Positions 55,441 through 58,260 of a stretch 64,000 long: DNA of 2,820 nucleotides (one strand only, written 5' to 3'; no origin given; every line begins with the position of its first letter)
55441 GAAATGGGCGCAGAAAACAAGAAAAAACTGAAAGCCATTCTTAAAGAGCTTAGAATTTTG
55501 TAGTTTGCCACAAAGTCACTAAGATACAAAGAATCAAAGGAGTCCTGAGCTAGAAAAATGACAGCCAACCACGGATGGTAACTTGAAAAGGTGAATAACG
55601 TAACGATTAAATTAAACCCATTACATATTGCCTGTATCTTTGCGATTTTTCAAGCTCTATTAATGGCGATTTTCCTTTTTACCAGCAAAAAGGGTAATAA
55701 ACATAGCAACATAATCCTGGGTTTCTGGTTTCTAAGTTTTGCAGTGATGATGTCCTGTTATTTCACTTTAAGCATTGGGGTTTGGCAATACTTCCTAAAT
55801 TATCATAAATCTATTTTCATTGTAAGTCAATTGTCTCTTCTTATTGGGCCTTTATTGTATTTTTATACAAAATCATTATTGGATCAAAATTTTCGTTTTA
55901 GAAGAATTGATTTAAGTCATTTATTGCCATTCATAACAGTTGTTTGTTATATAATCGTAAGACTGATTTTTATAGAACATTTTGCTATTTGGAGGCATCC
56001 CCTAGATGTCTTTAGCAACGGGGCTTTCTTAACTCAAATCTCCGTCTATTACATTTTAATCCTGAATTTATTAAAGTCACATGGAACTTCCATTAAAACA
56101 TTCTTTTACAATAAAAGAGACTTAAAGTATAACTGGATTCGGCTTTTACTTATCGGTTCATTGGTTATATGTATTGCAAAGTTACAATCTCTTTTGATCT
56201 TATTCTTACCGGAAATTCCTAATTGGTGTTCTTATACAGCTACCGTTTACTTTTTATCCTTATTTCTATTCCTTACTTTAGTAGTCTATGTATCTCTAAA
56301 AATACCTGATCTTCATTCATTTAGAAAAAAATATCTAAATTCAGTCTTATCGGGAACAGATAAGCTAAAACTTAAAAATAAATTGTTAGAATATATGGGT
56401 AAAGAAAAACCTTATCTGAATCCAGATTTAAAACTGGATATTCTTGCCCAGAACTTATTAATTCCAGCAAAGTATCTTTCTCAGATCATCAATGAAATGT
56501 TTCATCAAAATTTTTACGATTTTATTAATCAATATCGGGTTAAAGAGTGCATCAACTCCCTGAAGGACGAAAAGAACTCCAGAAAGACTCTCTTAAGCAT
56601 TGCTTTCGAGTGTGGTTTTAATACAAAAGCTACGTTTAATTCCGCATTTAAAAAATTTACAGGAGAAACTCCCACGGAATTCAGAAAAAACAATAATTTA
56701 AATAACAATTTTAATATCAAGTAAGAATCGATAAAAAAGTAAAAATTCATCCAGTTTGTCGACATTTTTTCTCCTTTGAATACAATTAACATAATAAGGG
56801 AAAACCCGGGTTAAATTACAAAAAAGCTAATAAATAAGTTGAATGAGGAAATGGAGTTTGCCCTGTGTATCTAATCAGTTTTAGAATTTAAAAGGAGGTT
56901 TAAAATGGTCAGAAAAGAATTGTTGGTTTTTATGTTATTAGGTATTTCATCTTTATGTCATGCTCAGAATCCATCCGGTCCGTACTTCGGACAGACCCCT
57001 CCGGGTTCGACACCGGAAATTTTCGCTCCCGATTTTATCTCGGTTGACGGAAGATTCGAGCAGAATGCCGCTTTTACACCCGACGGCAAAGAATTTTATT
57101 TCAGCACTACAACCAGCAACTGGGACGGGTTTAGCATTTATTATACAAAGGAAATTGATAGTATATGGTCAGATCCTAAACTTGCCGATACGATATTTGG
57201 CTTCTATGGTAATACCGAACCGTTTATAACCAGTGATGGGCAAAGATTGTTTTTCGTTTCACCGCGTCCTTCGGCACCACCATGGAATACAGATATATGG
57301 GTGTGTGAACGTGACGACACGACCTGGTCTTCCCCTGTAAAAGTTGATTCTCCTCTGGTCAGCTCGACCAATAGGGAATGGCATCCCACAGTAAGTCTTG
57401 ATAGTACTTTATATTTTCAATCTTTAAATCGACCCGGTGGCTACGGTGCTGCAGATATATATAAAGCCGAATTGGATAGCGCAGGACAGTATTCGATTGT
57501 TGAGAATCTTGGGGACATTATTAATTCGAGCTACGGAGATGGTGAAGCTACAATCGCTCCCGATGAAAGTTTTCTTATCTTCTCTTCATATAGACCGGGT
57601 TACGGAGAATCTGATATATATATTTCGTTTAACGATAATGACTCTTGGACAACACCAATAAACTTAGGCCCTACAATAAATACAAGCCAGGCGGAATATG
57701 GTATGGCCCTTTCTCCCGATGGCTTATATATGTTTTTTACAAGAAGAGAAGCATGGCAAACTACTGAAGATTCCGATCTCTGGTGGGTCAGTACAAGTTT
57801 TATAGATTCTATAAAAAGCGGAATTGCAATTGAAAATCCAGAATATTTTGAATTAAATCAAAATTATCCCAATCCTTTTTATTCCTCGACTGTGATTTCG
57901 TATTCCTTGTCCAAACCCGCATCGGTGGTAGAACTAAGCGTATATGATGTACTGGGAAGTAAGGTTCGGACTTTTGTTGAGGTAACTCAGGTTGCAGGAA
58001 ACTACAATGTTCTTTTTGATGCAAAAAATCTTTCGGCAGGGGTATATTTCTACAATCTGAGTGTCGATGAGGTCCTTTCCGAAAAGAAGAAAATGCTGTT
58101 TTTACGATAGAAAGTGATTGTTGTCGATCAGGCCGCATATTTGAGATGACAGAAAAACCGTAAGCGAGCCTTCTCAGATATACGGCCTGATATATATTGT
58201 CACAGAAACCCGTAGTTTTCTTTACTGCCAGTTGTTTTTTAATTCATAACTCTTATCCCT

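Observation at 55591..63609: Triplicated two-gene cassette: 7-TM AraC-type regulator + T9SS-secreted PD40 beta-propeller protein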

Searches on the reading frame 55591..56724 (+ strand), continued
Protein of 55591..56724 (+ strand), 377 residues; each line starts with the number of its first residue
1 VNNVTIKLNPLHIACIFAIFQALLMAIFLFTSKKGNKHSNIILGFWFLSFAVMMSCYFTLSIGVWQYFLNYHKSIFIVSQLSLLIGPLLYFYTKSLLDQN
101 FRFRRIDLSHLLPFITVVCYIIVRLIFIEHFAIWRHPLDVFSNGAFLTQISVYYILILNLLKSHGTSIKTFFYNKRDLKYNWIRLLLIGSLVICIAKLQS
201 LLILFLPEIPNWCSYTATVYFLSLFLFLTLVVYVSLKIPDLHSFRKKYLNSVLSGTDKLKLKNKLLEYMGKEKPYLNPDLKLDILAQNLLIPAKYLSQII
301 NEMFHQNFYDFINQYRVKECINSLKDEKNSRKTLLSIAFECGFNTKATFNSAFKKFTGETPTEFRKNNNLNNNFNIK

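Call 45: search_protein_families(library=pfam, proteins=[L082:5226-6581:+, L004:11553-13058:+, L004:13136-14620:+, L004:14664-16163:+, L096:3957-5324:+, L096:5412-6842:+, L090:3298-5787:+], max_evalue=0.001)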
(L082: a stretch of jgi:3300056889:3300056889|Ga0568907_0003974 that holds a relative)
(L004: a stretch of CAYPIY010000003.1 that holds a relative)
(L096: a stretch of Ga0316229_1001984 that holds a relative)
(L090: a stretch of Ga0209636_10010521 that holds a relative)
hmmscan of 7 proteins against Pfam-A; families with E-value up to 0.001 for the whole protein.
L082:5226-6581:+ (451 aa): 3 families
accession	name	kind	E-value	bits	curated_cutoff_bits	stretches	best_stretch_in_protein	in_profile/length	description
PF18962.6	Por_Secre_tail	-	1.5e-10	41.6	27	1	374-449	3-75/75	Secretion system C-terminal sorting domain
PF13585.12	CHU_C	-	9.6e-05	22.9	27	1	377-445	14-80/86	CHU_C Type IX secretion signal domain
PF22842.2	Pel9A-like_beta_helix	-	0.00019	20.9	25.2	1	30-89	5-59/370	Pel9A-like, right handed beta helix region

L004:11553-13058:+ (501 aa): 4 families
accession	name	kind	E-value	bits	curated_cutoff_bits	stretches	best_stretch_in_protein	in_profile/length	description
PF05345.18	He_PIG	-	1.6e-18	67.3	24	1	309-399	4-95/96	Putative Ig domain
PF18962.6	Por_Secre_tail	-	2e-10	41.2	27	1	423-498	2-74/75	Secretion system C-terminal sorting domain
PF07676.18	PD40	-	4e-08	33.4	20.9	0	53-75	5-26/38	WD40-like Beta Propeller Repeat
PF13860.13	FlgD_ig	-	6.9e-06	26.4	27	1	432-476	13-61/79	FlgD Ig-like domain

L004:13136-14620:+ (494 aa): 4 families
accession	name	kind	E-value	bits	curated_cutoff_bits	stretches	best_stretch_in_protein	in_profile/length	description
PF05345.18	He_PIG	-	5.8e-18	65.6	24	1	302-392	4-95/96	Putative Ig domain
PF07676.18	PD40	-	4.5e-10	39.7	20.9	0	199-237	2-38/38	WD40-like Beta Propeller Repeat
PF18962.6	Por_Secre_tail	-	5.4e-10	39.9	27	1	416-491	2-74/75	Secretion system C-terminal sorting domain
PF13860.13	FlgD_ig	-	0.00036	20.9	27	0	425-471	13-60/79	FlgD Ig-like domain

L004:14664-16163:+ (499 aa): 3 families
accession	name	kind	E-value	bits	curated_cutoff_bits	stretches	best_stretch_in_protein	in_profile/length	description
PF05345.18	He_PIG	-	3.5e-18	66.3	24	1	307-397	3-95/96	Putative Ig domain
PF18962.6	Por_Secre_tail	-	7.6e-09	36.2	27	1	421-496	2-74/75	Secretion system C-terminal sorting domain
PF13860.13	FlgD_ig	-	9.2e-05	22.8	27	1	430-486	13-75/79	FlgD Ig-like domain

L096:3957-5324:+ (455 aa): 2 families
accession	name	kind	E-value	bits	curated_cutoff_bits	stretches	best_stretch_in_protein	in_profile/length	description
PF05345.18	He_PIG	-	4.7e-18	65.9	24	1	278-367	5-95/96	Putative Ig domain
PF18962.6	Por_Secre_tail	-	1.9e-12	47.8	27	1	383-451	1-72/75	Secretion system C-terminal sorting domain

L096:5412-6842:+ (476 aa): 3 families
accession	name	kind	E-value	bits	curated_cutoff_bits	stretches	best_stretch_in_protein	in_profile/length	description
PF05345.18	He_PIG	-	2e-16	60.6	24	1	296-386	3-95/96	Putative Ig domain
PF18962.6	Por_Secre_tail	-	6.7e-11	42.8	27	1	404-475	1-75/75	Secretion system C-terminal sorting domain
PF07676.18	PD40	-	0.00072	19.9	20.9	0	203-231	12-38/38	WD40-like Beta Propeller Repeat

L090:3298-5787:+ (829 aa): 10 families
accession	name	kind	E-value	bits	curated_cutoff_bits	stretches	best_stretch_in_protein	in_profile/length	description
PF12796.13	Ank_2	-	3.7e-51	172.1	27.3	4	156-247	1-89/90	Ankyrin repeats (3 copies)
PF00023.36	Ank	-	7.3e-48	158.3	21.1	3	220-247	4-31/33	Ankyrin repeat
PF13637.12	Ank_4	-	8.5e-43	143.9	22.7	5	90-139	1-50/50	Ankyrin repeats (many copies)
PF13606.12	Ank_3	-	1.6e-36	120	22.3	3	219-246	3-30/30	Ankyrin repeat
PF13857.12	Ank_5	-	8.7e-31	106.1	27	2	204-258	1-56/56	Ankyrin repeats (many copies)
PF07676.18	PD40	-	7.1e-24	83.6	20.9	3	364-388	10-31/38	WD40-like Beta Propeller Repeat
PF13483.12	Lactamase_B_3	-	6.7e-21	75.4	24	1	589-759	2-160/160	Beta-lactamase superfamily domain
PF24521.3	Ank_KRIT1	-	2.8e-12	47.1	80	0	187-242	20-70/149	KRIT1 ankyrin-repeats domain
PF23745.1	ANK_LRRK2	-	2.2e-07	31.2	27.5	0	187-277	33-120/130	LRRK2 ANK repeat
PF12706.13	Lactamase_B_2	-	1.4e-06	28.5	27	1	653-760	87-200/200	Beta-lactamase superfamily domain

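Call 52: find_encoding_contigs(protein=P0009, flank=5000, max_places=4)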
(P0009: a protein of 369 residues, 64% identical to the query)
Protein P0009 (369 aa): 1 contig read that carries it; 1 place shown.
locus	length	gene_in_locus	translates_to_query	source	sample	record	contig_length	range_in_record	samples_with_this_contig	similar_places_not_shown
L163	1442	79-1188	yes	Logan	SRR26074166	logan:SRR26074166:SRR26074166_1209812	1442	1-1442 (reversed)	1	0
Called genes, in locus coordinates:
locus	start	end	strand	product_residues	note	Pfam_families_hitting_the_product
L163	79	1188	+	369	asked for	PF12833:HTH_18, PF00165:HTH_AraC (weak)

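Call 53: find_encoding_contigs(protein=P0001, flank=5000, max_places=4)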
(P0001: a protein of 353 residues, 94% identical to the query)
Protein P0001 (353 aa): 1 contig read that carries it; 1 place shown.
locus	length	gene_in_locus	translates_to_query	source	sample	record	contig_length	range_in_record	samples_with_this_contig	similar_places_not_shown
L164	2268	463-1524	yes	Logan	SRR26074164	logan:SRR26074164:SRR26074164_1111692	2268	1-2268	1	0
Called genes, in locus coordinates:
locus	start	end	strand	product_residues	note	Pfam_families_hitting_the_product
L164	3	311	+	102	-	?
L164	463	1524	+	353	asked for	PF12833:HTH_18, PF00165:HTH_AraC (weak)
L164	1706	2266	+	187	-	?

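Call 63: find_encoding_contigs(protein=P0015, flank=10000, max_places=3)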
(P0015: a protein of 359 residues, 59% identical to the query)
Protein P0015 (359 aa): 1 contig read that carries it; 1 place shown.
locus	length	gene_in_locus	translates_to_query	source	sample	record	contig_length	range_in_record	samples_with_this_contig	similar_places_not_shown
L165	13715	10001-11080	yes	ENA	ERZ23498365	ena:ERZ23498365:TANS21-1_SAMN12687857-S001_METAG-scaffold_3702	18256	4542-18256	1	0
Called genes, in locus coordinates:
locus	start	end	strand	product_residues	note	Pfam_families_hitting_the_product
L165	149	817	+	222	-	PF13487:HD_5, PF01966:HD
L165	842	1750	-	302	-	-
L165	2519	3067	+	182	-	-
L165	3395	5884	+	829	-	PF02985:HEAT (faint), PF03130:HEAT_PBS (faint), PF13646:HEAT_2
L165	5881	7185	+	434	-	PF03951:Gln-synt_N, PF00120:Gln-synt_C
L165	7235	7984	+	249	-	PF01113:DapB_N, PF05173:DapB_C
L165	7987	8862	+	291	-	PF00701:DHDPS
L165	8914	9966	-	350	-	PF02517:Rce1-like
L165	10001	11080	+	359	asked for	PF12833:HTH_18, PF00165:HTH_AraC (weak)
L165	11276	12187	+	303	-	PF07676:PD40 (faint)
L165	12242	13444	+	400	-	PF07676:PD40 (faint), PF18962:Por_Secre_tail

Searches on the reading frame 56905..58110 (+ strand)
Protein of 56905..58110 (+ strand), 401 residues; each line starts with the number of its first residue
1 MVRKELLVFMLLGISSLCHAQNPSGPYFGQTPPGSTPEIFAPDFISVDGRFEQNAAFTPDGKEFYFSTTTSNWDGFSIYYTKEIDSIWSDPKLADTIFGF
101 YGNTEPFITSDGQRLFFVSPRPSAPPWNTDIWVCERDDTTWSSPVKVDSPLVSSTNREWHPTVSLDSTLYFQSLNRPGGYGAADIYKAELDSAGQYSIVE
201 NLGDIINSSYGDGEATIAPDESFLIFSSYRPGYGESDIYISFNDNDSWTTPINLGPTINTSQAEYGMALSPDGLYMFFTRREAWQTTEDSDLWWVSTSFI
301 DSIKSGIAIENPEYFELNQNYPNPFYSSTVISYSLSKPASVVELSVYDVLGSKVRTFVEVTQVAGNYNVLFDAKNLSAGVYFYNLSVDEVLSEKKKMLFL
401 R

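Call 3: search_protein_families(library=pfam, proteins=[window:56905-58110:+], max_evalue=0.01)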
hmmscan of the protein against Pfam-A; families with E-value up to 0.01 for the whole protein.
window:56905-58110:+ (401 aa): 3 families
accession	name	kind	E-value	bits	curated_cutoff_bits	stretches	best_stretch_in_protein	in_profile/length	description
PF07676.18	PD40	-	6e-17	61.6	20.9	3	202-240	1-38/38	WD40-like Beta Propeller Repeat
PF18962.6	Por_Secre_tail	-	2.6e-08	34.5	27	1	321-395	2-72/75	Secretion system C-terminal sorting domain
PF13860.13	FlgD_ig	-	0.00098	19.5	27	1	330-379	13-67/79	FlgD Ig-like domain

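Call 4: search_protein_families(library=ncbifam, proteins=[window:56905-58110:+], max_evalue=0.01)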
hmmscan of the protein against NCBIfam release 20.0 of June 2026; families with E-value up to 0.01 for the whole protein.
window:56905-58110:+ (401 aa): 6 families
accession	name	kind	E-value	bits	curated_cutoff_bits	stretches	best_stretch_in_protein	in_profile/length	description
NF053607.1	CHU_0125_OmpA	equivalog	1.3e-25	90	620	2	132-271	252-388/639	CHU_0125 family OmpA-like outer membrane integrity protein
NF052230.1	T9SS_PorE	exception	6.3e-22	77.6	600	1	127-272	251-394/648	PorE family type IX secretion system protein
TIGR04183.1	Por_Secre_tail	domain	8.3e-09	35.3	23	1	321-392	2-65/72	T9SS type A sorting domain-containing protein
NF052323.1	T9SSA_dep_M6i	equivalog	3e-06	25.5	600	1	317-396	955-1035/1043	T9SS-dependent M6-like inactivated metalloprotease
NF038113.1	T9SSA_dep_M36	equivalog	2.5e-05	22.6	885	1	316-395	791-865/869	T9SS-dependent M36 family metallopeptidase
NF033707.1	T9SS_sortase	equivalog_domain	0.00023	18.9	420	1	319-395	1000-1085/1095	type IX secretion system sortase PorU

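Call 58: search_solved_structures(query=window:56905-58110:+, max_evalue=0.01)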
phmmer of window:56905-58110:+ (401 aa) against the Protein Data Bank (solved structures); distinct sequences matched with E-value up to 0.01: 0.

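Call 62: find_homologous_proteins(query=window:56905-58110:+, max_evalue=0.00001)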
Query window:56905-58110:+ (401 aa): 2569 proteins with E <= 0.00001 among 5664 candidates; the best 120 are listed.
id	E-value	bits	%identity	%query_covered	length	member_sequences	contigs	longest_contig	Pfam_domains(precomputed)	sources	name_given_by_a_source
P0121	2.9e-271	917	100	100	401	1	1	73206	PF18962.8,PF07676.19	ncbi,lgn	-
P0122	1.2e-233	794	63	94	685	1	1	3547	PF26549.1,PF18962.8,PF13860.13,PF07676.19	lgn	-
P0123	1.9e-215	734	79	100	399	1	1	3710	PF18962.8,PF07676.19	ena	-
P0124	5.6e-212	722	77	100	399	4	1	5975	PF18962.8,PF07676.19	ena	-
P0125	1.2e-204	698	78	100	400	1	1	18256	PF18962.8,PF07676.19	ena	-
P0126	5.3e-189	647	72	100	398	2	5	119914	PF18962.8,PF07676.19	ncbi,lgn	-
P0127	1.2e-175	603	67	100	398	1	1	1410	PF18962.8,PF07676.19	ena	-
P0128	3.3e-137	476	46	76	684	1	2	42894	PF26549.1,PF18962.8,PF13860.13,PF07676.19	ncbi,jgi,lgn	ncbi:MAG: T9SS type A sorting domain-containing protein [Ignavibacteria bacterium]|jgi:hypothetical 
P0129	3.9e-129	449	38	93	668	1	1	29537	PF26549.1,PF18962.8,PF07676.19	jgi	jgi:Tol biopolymer transport system component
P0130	2.7e-112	394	52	100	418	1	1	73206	PF18962.8,PF07676.19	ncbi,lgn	-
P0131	7.4e-110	386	52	100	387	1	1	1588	PF18962.8,PF07676.19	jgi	jgi:hypothetical protein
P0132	3.2e-107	377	51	100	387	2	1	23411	PF18962.8,PF13860.13,PF07676.19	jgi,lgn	jgi:hypothetical protein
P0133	3.7e-107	377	51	100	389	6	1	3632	PF18962.8,PF07676.19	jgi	jgi:hypothetical protein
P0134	2.3e-106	374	38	94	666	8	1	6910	PF18962.8,PF07676.19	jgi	jgi:Tol biopolymer transport system component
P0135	1.6e-103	365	52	100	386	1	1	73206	PF18962.8,PF07676.19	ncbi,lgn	-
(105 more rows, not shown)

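Call 64: find_encoding_contigs(protein=P0126, flank=10000, max_places=3)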
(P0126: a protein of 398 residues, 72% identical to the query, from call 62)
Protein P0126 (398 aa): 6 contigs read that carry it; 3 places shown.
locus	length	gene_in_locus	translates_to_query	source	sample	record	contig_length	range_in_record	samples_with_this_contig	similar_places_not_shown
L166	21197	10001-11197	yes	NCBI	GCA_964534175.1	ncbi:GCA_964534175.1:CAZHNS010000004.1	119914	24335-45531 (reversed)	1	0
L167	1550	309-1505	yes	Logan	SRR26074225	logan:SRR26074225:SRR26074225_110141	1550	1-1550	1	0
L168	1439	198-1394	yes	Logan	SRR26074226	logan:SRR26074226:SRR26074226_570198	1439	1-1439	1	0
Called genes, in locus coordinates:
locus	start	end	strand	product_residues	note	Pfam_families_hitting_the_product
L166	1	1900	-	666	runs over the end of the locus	PF22848:ASD1_dom, PF06964:Alpha-L-AF_C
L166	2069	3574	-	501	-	PF00515:TPR_1 (faint), PF07719:TPR_2 (faint), PF13174:TPR_6 (faint), PF13424:TPR_12 (faint), PF13428:TPR_14 (faint), PF13431:TPR_17 (faint), PF13432:TPR_16 (faint), PF12895:ANAPC3 (faint), +1 more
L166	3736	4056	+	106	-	-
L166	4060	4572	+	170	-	PF13302:Acetyltransf_3 (weak), PF00583:Acetyltransf_1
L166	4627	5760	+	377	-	PF02163:Peptidase_M50, PF00571:CBS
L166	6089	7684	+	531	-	PF04851:ResIII, PF00270:DEAD, PF00271:Helicase_C, PF03880:DbpA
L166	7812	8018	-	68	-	PF00550:PP-binding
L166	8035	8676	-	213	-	PF01553:Acyltransferase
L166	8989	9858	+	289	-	PF00561:Abhydrolase_1, PF12697:Abhydrolase_6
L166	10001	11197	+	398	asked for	PF07676:PD40 (weak), PF18962:Por_Secre_tail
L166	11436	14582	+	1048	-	PF01734:Patatin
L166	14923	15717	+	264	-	PF01844:HNH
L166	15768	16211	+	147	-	-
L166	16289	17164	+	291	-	PF18928:DUF5677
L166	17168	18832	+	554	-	-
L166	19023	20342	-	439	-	-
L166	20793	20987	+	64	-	-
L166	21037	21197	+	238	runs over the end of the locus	-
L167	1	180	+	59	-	?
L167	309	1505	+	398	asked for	PF07676:PD40 (weak), PF18962:Por_Secre_tail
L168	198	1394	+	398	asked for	PF07676:PD40 (weak), PF18962:Por_Secre_tail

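Call 83: search_solved_structures(query=A9, max_evalue=1, show_alignments=1)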
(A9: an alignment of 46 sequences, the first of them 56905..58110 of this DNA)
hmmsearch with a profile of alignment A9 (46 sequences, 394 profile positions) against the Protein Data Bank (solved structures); distinct sequences matched with E-value up to 1: 25.
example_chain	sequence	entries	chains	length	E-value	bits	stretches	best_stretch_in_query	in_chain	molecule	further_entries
8glj_D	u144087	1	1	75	5.2e-05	25.5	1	316-391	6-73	Por secretion system C-terminal sorting domain-containing protein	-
5uyt_A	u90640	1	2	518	0.0032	19.7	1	308-387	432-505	Ice-binding protein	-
6pnv_A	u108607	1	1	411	0.012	17.7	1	49-163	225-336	Tol-Pal system protein TolB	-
2ojh_A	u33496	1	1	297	0.015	17.5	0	55-133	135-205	Uncharacterized protein Atu1656/AGR_C_3050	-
7mx5_A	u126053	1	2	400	0.02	17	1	51-128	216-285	Tol-Pal system protein TolB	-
1crz_A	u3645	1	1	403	0.03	16.5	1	49-173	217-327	TOLB PROTEIN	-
2w8b_B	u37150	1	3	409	0.031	16.4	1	49-173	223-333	PROTEIN TOLB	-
4jml_A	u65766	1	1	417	0.031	16.4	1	49-173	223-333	Protein TolB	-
2hqs_A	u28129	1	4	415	0.032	16.3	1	49-173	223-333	Protein tolB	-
7w6t_I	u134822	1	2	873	0.047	15.8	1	97-187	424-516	Dipeptidyl aminopeptidase-like protein 6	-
4r40_A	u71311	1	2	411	0.049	15.8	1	49-133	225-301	Protein TolB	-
4pwz_A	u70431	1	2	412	0.049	15.8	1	49-133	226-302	Protein TolB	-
2w8b_A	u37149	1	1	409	0.052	15.7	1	49-143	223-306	PROTEIN TOLB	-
1xfd_A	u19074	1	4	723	0.054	15.6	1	97-186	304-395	Dipeptidyl aminopeptidase-like protein 6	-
7e89_J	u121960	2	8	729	0.055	15.6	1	97-186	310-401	Dipeptidyl aminopeptidase-like protein 6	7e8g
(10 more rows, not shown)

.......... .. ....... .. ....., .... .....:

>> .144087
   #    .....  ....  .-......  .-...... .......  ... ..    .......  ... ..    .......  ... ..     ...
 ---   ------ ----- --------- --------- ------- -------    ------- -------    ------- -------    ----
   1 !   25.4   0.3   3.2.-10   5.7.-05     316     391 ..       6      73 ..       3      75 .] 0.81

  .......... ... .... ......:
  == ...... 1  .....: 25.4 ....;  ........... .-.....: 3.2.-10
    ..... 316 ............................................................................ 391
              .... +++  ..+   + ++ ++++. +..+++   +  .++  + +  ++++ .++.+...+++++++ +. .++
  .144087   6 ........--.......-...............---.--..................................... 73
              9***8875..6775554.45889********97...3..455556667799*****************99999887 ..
